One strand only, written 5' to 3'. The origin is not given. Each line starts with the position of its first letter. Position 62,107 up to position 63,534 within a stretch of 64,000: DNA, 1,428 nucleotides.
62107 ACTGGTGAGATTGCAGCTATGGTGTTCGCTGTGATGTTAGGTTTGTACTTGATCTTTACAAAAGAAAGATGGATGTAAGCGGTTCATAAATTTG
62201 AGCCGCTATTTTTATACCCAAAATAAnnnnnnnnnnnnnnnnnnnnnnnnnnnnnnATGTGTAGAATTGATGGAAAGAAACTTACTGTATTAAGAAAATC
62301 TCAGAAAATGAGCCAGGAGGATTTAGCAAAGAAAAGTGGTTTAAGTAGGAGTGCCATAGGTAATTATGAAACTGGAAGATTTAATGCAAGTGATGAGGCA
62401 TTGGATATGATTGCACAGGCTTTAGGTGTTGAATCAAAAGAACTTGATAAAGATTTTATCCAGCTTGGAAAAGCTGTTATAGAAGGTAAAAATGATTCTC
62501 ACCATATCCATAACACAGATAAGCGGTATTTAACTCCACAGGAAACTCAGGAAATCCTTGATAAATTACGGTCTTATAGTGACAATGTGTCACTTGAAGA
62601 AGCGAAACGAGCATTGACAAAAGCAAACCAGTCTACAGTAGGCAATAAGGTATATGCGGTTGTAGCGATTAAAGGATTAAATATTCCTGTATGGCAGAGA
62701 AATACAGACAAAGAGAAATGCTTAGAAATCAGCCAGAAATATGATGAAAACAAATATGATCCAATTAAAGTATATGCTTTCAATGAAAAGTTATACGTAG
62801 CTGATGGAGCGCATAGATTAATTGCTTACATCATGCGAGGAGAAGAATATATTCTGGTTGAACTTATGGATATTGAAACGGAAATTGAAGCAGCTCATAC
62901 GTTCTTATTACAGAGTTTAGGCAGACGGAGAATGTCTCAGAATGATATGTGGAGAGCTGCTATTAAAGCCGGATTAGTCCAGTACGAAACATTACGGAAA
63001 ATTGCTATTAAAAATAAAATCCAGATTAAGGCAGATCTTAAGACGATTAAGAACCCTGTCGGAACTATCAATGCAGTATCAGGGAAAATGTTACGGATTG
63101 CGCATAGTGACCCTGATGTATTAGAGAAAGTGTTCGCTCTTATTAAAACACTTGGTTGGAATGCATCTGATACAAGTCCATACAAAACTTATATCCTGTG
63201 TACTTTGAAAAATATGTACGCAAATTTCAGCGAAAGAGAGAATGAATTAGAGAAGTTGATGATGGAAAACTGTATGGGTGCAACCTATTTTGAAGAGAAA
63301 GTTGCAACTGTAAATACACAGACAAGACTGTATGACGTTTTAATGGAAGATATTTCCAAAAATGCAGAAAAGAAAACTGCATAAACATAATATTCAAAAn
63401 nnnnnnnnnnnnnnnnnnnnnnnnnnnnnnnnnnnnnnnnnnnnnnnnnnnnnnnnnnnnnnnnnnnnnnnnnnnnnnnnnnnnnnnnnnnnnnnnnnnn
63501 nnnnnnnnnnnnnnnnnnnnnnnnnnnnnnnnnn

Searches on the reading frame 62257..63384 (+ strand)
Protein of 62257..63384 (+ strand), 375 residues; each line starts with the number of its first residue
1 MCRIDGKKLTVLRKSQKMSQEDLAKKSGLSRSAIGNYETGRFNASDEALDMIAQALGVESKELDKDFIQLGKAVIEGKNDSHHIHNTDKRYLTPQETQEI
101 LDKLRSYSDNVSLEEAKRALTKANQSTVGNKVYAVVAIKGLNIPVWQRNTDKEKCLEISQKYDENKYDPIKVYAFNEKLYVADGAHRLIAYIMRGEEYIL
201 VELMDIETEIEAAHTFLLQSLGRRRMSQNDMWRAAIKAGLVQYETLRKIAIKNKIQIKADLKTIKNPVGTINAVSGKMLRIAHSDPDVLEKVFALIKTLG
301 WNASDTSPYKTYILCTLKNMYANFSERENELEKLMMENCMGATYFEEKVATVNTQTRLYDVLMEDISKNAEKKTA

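Call 74: search_protein_families(library=pfam, proteins=[window:62257-63384:+], max_evalue=0.001)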
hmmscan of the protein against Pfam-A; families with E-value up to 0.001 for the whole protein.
window:62257-63384:+ (375 aa): 4 families
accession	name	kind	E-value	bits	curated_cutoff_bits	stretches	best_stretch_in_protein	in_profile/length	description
PF01381.28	HTH_3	-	2.8e-14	53.3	23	1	12-62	4-54/55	Helix-turn-helix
PF13560.12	HTH_31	-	4.7e-09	36.9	27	1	8-63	5-61/64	Helix-turn-helix domain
PF12844.13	HTH_19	-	1.3e-07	31.8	30.2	1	6-63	1-58/64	Helix-turn-helix domain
PF13443.12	HTH_26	-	3.8e-07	30.7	22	1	8-62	1-56/63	Cro/C1-type HTH DNA-binding domain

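Call 82: search_protein_families(library=ncbifam, proteins=[window:62257-63384:+], max_evalue=10)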
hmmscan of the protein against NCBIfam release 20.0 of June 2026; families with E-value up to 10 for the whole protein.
window:62257-63384:+ (375 aa): 16 families
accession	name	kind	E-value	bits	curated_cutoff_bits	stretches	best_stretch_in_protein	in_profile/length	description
NF041951.1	phage_RstR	subfamily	9e-10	38.8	80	1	7-63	5-61/108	RstR family transcriptional repressor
NF047948.1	male_kill_WMK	equivalog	4.6e-08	32.9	300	1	6-101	7-103/300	WO male-killing family protein Wmk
NF003162.0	PRK04140.1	equivalog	9.2e-08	31.5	263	1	3-59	125-181/317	transcriptional regulator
NF006015.0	PRK08154.1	subfamily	5.8e-07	28.9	204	1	6-64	32-90/314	anaerobic benzoate catabolism transcriptional regulator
TIGR03070.1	couple_hipB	subfamily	1.3e-05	25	71.65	1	9-59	7-57/58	type II toxin-antitoxin system Y4mF family antitoxin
NF010465.0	PRK13890.1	equivalog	3.1e-05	24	96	1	12-61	13-68/121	conjugal transfer protein TrbA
NF046032.1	TransRegSlrRBacil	equivalog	3.3e-05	24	250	1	6-126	3-124/149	HTH-type transcriptional regulator SlrR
NF041575.1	antitoxPezA_Strep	equivalog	6.3e-05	23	290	1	6-58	3-55/158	type II toxin-antitoxin system antitoxin PezA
NF052239.1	antitox_spr1629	equivalog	0.00044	19.4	335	1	6-93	4-91/377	spr1629 family repressor/antitoxin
TIGR03830.1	CxxCG_CxxCG_HTH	subfamily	0.00051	19.8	61.8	1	5-52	66-113/127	type II TA system antitoxin MqsA family protein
NF007271.0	PRK09726.1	equivalog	0.00086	19.3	79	1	8-59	16-67/88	type II toxin-antitoxin system antitoxin HipB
NF007408.0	PRK09943.1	equivalog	0.0011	18.6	211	1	5-54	8-57/185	HTH-type transcriptional regulator PuuR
TIGR00270.2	TIGR00270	equivalog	0.01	15.7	110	1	13-59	84-130/159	multiprotein bridging factor aMBF1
NF007257.0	PRK09706.1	subfamily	0.019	14.7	101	1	6-56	7-57/135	transcriptional repressor DicA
NF058600.1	TransRegSco1979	equivalog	0.034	13.2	350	1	6-72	10-76/280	Sco1979 family transcriptional regulator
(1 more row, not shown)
